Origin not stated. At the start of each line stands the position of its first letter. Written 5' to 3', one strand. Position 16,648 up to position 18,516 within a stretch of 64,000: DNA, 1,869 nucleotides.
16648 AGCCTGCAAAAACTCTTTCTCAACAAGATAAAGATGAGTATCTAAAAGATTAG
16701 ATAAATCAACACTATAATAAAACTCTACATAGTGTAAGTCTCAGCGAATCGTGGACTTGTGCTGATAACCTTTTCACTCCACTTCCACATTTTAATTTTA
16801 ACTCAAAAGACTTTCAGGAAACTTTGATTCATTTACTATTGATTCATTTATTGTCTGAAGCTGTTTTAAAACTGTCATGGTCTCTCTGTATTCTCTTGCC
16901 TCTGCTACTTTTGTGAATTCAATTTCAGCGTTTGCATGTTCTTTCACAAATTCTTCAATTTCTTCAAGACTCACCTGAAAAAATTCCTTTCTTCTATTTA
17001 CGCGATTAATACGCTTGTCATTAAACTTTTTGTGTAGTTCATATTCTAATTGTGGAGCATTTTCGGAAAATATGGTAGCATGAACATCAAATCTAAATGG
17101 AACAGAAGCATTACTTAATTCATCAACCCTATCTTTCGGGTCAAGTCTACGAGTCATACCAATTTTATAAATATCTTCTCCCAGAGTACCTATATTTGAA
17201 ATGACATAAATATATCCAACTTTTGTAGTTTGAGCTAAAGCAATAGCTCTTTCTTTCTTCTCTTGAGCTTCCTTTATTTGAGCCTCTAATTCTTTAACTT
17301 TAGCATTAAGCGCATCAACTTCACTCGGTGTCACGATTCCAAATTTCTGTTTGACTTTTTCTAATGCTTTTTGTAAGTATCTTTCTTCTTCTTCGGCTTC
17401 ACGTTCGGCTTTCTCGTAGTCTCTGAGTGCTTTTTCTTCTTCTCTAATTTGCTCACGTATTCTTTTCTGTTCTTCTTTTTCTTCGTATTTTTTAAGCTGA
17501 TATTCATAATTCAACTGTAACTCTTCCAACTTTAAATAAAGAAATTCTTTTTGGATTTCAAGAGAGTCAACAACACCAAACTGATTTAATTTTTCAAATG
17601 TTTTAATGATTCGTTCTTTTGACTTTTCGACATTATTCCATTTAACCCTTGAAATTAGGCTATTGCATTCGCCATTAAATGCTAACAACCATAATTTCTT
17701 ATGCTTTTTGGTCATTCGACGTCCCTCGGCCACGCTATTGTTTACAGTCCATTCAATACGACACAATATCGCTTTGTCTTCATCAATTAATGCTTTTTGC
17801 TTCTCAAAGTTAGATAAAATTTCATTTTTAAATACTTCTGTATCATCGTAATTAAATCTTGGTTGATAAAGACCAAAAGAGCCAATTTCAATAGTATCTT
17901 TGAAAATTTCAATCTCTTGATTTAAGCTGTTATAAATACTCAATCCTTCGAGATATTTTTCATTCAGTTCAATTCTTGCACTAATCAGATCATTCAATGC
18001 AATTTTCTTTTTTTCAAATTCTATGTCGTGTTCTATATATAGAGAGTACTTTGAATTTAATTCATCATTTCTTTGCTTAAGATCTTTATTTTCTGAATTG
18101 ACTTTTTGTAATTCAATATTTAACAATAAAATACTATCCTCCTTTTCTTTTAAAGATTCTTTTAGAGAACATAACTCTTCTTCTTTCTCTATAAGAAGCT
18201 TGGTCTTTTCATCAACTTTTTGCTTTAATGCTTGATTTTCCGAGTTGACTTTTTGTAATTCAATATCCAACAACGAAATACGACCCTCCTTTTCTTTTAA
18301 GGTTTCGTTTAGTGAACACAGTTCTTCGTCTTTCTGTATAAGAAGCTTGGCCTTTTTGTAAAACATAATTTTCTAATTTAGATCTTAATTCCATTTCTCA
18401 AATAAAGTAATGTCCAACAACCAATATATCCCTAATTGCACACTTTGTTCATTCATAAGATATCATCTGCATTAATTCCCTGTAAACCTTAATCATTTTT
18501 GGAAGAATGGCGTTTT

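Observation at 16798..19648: DUF2971 + DUF4041/T5orf172 two-gene module: candidate uncharacterised defence system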

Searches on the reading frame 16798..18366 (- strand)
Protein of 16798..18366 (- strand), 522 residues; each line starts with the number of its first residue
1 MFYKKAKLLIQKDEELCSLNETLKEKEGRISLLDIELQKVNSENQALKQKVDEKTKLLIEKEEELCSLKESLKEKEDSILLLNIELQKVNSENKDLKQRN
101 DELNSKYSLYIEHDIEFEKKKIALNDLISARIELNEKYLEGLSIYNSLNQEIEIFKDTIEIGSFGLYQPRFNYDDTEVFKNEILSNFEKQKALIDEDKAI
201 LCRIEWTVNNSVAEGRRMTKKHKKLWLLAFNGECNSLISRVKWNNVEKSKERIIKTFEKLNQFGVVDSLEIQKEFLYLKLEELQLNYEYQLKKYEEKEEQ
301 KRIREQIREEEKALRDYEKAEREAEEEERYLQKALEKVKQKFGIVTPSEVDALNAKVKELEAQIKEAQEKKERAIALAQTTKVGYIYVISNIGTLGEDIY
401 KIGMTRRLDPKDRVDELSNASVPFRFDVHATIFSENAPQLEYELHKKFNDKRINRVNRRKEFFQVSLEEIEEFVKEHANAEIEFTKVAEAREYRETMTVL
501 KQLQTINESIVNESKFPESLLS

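Call 3: search_protein_families(library=pfam, proteins=[window:16798-18366:-], max_evalue=0.01)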
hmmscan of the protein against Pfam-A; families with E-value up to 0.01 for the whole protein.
window:16798-18366:- (522 aa): 4 families
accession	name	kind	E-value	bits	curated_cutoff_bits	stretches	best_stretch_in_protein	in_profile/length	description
PF13455.12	MUG113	-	3.3e-20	72.9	22.3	1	400-476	1-72/73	Meiotically up-regulated gene 113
PF13250.11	DUF4041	-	3.5e-19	68.9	27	1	224-279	1-56/56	Domain of unknown function (DUF4041)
PF10544.15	T5orf172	-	3.7e-18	66.3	20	1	384-476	1-99/101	T5orf172 domain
PF05597.16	Phasin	-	0.0033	17.9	28.8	1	298-368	57-125/126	Poly(hydroxyalcanoate) granule associated protein (phasin)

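Call 4: search_protein_families(library=padloc, proteins=[window:16798-18366:-], max_evalue=0.01)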
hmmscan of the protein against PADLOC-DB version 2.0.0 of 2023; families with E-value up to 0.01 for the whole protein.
window:16798-18366:- (522 aa): 5 families
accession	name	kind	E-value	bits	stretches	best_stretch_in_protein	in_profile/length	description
PDLC03976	PD-Lambda-1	-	2.6e-154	512.7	1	45-514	28-485/491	-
PDLC03977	PD-Lambda-1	-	3.9e-152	505.6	1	124-510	95-482/496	-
PDLC05041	PDC-S57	-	1.1e-19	68.9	1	382-489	4-105/212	-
PDLC05042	PDC-S57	-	5.1e-10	37.4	1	379-496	3-117/245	-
PDLC02273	AbiEi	-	0.0066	14.5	0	235-322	110-188/205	AbiEi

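Call 5: search_protein_families(library=ncbifam, proteins=[window:16798-18366:-], max_evalue=0.01)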
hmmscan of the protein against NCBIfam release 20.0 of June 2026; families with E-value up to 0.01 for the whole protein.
window:16798-18366:- (522 aa): 2 families
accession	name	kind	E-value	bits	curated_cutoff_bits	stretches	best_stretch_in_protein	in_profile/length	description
TIGR02168.1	SMC_prok_B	equivalog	0.00056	17.8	567.35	1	81-389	226-527/1181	chromosome segregation protein SMC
NF052320.1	Cbp1_fam_LP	subfamily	0.0013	18.3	90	1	13-106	87-180/286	Cbp1 family collagen-binding glycoprotein adhesin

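Call 16: find_homologous_proteins(query=window:16798-18366:-, max_evalue=0.001)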
Query window:16798-18366:- (522 aa): 7811 proteins with E <= 0.001 among 8000 candidates; the best 120 are listed.
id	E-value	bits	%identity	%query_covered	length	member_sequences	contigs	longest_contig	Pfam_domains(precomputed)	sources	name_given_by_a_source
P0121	0.0e+0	1080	100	100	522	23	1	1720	PF10544.16,PF13455.13,PF13250.12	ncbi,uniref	ncbi:hypothetical protein SDC9_112291 [bioreactor metagenome]|uniref:Bacteriophage T5 Orf172 DNA-bin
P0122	0.0e+0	1056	97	100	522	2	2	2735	PF10544.16,PF13455.13,PF13250.12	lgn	-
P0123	6.9e-230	782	80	90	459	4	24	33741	PF10544.16,PF13455.13,PF13250.12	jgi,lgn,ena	-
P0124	8.9e-225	765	75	93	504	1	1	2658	PF10544.16,PF13455.13,PF13250.12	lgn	-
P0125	1.5e-223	761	78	90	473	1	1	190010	PF10544.16,PF13455.13,PF13250.12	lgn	-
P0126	5.1e-220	750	71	100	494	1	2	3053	PF10544.16,PF13455.13,PF13250.12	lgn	-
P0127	3.7e-217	740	80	84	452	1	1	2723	PF10544.16,PF13455.13,PF13250.12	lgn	-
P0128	5.0e-217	740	80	84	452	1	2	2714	PF10544.16,PF13455.13,PF13250.12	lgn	-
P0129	2.1e-215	734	76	90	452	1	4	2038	PF10544.16,PF13455.13,PF13250.12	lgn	-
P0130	4.8e-214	730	79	83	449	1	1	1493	PF10544.16,PF13455.13,PF13250.12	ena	-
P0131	3.7e-189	648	67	90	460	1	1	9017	PF10544.16,PF13455.13,PF13250.12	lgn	-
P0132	6.8e-186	637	68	87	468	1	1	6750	PF10544.16,PF13455.13,PF13250.12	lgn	-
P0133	8.4e-166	571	76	68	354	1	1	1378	PF10544.16,PF13455.13,PF13250.12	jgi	jgi:hypothetical protein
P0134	1.7e-157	543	59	90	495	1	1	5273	PF10544.16,PF13455.13,PF13250.12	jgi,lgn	-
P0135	6.6e-155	535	57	90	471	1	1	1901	PF10544.16,PF13455.13,PF13250.12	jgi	jgi:hypothetical protein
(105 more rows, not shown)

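Call 20: find_encoding_contigs(protein=P0122, flank=10000, max_places=6)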
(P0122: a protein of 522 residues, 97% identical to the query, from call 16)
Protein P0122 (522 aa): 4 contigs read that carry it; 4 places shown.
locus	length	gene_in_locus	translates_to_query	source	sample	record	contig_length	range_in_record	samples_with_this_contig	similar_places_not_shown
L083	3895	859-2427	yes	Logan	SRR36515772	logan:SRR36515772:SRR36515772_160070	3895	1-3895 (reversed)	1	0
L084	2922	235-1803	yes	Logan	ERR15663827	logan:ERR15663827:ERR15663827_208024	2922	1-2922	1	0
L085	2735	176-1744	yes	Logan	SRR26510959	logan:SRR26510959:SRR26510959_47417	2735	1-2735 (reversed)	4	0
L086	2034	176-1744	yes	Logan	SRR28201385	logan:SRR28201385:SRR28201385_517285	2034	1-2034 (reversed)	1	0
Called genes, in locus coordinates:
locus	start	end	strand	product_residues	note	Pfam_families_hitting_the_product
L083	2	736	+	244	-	?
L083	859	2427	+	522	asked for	PF13250:SNIPE, PF10544:T5orf172, PF13455:MUG113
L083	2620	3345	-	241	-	-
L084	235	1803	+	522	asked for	PF13250:SNIPE, PF10544:T5orf172, PF13455:MUG113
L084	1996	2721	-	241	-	-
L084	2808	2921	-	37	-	?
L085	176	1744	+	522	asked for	PF13250:SNIPE, PF10544:T5orf172, PF13455:MUG113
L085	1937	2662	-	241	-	-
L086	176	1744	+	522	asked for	PF13250:SNIPE, PF10544:T5orf172, PF13455:MUG113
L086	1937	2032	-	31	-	?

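Call 21: find_encoding_contigs(protein=P0123, flank=10000, max_places=8)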
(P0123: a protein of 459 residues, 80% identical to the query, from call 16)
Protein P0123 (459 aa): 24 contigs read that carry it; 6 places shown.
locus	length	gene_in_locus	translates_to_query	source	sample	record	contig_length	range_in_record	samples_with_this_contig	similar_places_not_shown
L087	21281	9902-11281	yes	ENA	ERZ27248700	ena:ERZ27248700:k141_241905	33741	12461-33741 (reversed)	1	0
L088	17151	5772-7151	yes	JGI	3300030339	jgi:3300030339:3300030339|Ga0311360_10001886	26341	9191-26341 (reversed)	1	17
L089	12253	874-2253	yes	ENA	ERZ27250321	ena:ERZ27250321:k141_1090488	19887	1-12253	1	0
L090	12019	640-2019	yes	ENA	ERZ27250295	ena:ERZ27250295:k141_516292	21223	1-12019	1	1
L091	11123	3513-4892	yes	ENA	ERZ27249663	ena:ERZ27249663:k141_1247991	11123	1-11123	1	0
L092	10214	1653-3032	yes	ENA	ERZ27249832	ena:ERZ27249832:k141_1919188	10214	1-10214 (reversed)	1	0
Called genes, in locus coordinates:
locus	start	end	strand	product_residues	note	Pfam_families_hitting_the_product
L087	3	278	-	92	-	?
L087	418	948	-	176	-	-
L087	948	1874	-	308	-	PF14129:DUF4296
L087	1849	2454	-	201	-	PF01252:Peptidase_A8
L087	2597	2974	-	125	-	PF01258:zf-dskA_traR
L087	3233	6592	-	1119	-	PF00133:tRNA-synt_1, PF09334:tRNA-synt_1g (weak), PF08264:Anticodon_1, PF19302:DUF5915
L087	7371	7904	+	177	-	PF01872:RibD_C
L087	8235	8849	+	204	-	-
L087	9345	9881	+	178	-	-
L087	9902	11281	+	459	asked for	PF13250:SNIPE, PF10544:T5orf172, PF13455:MUG113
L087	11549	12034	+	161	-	-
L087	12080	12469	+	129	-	-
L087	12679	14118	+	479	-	-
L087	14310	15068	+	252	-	PF20240:DUF6597, PF12833:HTH_18 (weak)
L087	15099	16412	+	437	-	PF01979:Amidohydro_1, PF07969:Amidohydro_3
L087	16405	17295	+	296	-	PF04909:Amidohydro_2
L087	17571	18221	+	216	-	PF02517:Rce1-like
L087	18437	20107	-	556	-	PF13424:TPR_12 (faint)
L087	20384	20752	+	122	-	PF11589:DUF3244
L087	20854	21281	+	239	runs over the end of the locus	PF14848:HU-DNA_bdg, PF14734:DUF4469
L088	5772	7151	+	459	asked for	PF13250:SNIPE, PF10544:T5orf172, PF13455:MUG113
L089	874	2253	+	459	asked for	PF13250:SNIPE, PF10544:T5orf172, PF13455:MUG113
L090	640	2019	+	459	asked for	PF13250:SNIPE, PF10544:T5orf172, PF13455:MUG113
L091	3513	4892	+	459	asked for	PF13250:SNIPE, PF10544:T5orf172, PF13455:MUG113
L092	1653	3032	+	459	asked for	PF13250:SNIPE, PF10544:T5orf172, PF13455:MUG113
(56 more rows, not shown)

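Call 22: find_encoding_contigs(protein=P0125, flank=10000, max_places=4)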
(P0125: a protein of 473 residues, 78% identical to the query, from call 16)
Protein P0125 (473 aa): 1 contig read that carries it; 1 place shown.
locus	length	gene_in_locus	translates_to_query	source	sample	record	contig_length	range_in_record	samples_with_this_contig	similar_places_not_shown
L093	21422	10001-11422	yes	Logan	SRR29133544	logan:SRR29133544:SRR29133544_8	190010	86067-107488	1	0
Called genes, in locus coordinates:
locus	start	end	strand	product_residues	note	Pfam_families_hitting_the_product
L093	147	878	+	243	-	PF01026:TatD_DNase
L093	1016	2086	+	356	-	PF00710:Asparaginase, PF17763:Asparaginase_C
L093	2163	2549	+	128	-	PF03692:CxxCxxCC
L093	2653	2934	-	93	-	PF06865:Ppnp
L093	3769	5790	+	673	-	PF00456:Transketolase_N, PF02779:Transket_pyr, PF22613:Transketolase_C_1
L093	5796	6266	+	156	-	PF02502:LacAB_rpiB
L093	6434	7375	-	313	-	PF00056:Ldh_1_N, PF02866:Ldh_1_C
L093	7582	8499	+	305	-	PF28533:DUF8429, PF28532:DUF8428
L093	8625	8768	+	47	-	-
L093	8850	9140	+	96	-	PF08681:TacA1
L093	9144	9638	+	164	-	PF13508:Acetyltransf_7 (weak), PF13673:Acetyltransf_10 (weak)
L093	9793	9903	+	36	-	-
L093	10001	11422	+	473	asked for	PF13250:SNIPE, PF10544:T5orf172, PF13455:MUG113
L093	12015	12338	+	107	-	PF09951:Imm33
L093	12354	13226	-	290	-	PF01963:TraB_PrgY_gumN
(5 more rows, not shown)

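Call 23: find_encoding_contigs(protein=P0126, flank=10000, max_places=4)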
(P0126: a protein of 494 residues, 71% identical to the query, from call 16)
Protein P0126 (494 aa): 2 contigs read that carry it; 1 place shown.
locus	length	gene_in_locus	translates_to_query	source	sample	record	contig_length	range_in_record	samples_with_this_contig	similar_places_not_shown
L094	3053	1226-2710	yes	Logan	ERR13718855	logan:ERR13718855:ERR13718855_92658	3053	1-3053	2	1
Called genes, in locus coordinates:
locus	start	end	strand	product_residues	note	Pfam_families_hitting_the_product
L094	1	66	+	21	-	?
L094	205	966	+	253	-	PF11185:DUF2971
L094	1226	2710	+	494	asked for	PF13250:SNIPE, PF10544:T5orf172, PF13455:MUG113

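Call 24: find_encoding_contigs(protein=P0131, flank=10000, max_places=4)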
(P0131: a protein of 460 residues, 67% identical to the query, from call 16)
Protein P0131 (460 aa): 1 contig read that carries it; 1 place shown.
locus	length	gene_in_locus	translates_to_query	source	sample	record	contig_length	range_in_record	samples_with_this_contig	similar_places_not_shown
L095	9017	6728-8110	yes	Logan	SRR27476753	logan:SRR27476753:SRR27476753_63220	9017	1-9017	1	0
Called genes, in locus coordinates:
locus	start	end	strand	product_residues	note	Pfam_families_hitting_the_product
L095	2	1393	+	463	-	?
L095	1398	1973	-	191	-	-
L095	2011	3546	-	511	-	PF01676:Metalloenzyme, PF06415:iPGM_N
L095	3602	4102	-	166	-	PF01451:LMWPc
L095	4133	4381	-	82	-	-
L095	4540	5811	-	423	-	PF03952:Enolase_N, PF00113:Enolase_C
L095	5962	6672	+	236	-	PF00581:Rhodanese, PF13905:Thioredoxin_8 (faint), PF00085:Thioredoxin, PF13098:Thioredoxin_2 (weak)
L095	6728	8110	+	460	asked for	PF13250:SNIPE, PF10544:T5orf172, PF13455:MUG113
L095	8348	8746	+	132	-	-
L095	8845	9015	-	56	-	?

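Call 25: find_encoding_contigs(protein=P0132, flank=10000, max_places=4)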
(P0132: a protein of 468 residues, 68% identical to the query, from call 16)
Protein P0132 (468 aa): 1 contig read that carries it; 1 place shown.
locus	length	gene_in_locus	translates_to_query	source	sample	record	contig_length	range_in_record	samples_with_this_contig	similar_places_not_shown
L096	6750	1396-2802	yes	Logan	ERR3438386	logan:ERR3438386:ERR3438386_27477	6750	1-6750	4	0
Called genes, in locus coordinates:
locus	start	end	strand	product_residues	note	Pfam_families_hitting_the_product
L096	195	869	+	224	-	-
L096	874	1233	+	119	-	-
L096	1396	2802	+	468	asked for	PF13250:SNIPE, PF10544:T5orf172, PF13455:MUG113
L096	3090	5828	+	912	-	PF20464:MmeI_N, PF20465:MmeI_hel, PF02384:N6_Mtase (faint), PF20473:MmeI_Mtase, PF07669:Eco57I (weak), PF20466:MmeI_TRD, PF20467:MmeI_C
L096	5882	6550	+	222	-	-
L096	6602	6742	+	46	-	-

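Call 37: find_related_loci(query=A2, collection=metagenome_contigs, flank=10000)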
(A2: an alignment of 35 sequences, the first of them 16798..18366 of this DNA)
Query A2 (522 aa) in metagenome_contigs; peptide patterns used: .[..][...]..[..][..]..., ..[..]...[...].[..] (x = any residue, [..] = any of these).
600 stretches matched a pattern (row limit reached: there are more); 596 encode a relative of the query (tblastn E <= 1e-3); the best 80 are kept; 80 distinct loci.
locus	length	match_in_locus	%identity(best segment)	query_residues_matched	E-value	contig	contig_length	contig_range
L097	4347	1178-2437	56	100-521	9e-155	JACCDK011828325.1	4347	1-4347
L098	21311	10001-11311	56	85-521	4e-143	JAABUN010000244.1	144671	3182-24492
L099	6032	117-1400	51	95-521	8e-140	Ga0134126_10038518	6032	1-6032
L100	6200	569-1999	50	54-521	2e-135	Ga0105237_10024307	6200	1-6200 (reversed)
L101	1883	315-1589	52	97-522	2e-143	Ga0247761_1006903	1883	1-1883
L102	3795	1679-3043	47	91-521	1e-136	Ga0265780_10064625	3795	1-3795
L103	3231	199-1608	47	58-519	6e-137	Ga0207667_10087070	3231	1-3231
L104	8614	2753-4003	55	103-521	4e-132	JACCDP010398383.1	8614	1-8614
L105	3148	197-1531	47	82-521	5e-130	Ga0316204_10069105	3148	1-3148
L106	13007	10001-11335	46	82-521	5e-125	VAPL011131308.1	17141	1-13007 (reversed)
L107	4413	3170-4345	50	132-521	2e-122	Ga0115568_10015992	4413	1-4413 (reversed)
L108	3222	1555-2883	47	100-521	4e-124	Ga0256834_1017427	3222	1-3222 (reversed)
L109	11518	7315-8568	48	106-520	6e-120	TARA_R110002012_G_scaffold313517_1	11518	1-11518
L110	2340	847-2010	51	133-522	1e-125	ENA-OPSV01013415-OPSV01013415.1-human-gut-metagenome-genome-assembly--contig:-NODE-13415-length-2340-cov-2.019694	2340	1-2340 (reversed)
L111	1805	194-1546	45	63-520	1e-126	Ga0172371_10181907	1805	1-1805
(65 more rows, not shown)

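Call 44: find_encoding_contigs(protein=P0124, flank=10000, max_places=4)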
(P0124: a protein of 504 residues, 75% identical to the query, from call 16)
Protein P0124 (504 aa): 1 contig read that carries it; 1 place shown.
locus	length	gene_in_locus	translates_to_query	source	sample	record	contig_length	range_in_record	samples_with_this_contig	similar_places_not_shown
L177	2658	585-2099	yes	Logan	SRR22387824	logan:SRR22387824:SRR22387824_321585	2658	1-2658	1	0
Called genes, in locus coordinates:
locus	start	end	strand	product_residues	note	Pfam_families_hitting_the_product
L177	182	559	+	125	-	-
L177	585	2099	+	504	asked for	PF13250:SNIPE, PF10544:T5orf172, PF13455:MUG113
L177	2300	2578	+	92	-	-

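Call 45: find_encoding_contigs(protein=P0127, flank=10000, max_places=4)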
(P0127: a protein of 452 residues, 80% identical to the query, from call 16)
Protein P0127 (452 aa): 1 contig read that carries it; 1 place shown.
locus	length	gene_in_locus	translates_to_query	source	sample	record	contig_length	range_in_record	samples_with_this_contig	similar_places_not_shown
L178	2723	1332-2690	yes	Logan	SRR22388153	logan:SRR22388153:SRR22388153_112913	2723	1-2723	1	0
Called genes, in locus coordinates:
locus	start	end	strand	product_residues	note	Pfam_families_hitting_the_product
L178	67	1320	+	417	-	PF00805:Pentapeptide (weak), PF13599:Pentapeptide_4 (faint)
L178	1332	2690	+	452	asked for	PF13250:SNIPE, PF10544:T5orf172, PF13455:MUG113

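Call 48: find_related_loci(query=A2, collection=viral_contigs, flank=10000)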
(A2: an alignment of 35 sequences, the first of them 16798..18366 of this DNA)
Query A2 (522 aa) in viral_contigs; peptide patterns used: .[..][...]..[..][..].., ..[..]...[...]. (x = any residue, [..] = any of these).
600 stretches matched a pattern (row limit reached: there are more); 529 encode a relative of the query (tblastn E <= 1e-3); the best 80 are kept; 80 distinct loci.
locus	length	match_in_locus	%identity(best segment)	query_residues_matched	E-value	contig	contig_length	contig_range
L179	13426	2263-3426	51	133-522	1e-118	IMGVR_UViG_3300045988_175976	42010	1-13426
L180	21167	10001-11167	48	133-520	8e-116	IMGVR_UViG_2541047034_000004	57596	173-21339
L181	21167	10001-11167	48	133-520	6e-115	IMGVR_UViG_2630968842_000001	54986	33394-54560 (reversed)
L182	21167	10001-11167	48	133-520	6e-115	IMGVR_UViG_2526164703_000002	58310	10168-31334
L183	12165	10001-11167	48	133-520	6e-115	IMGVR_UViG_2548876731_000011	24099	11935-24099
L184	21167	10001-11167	48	133-520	2e-114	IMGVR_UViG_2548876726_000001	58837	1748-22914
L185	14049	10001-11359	47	63-522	1e-119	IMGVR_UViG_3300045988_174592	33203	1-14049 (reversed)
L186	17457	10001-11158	49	133-522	2e-108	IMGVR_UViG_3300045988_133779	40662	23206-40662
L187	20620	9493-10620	47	124-500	8e-108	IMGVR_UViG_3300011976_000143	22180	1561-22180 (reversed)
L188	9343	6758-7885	47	124-500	2e-107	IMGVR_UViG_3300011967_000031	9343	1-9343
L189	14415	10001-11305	42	96-520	9e-107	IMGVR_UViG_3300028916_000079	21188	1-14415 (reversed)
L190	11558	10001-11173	47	134-521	8e-104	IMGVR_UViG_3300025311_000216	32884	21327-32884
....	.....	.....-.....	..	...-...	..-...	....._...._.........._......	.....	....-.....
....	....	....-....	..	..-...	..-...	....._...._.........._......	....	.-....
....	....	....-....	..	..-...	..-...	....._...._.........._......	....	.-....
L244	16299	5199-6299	43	134-499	3e-89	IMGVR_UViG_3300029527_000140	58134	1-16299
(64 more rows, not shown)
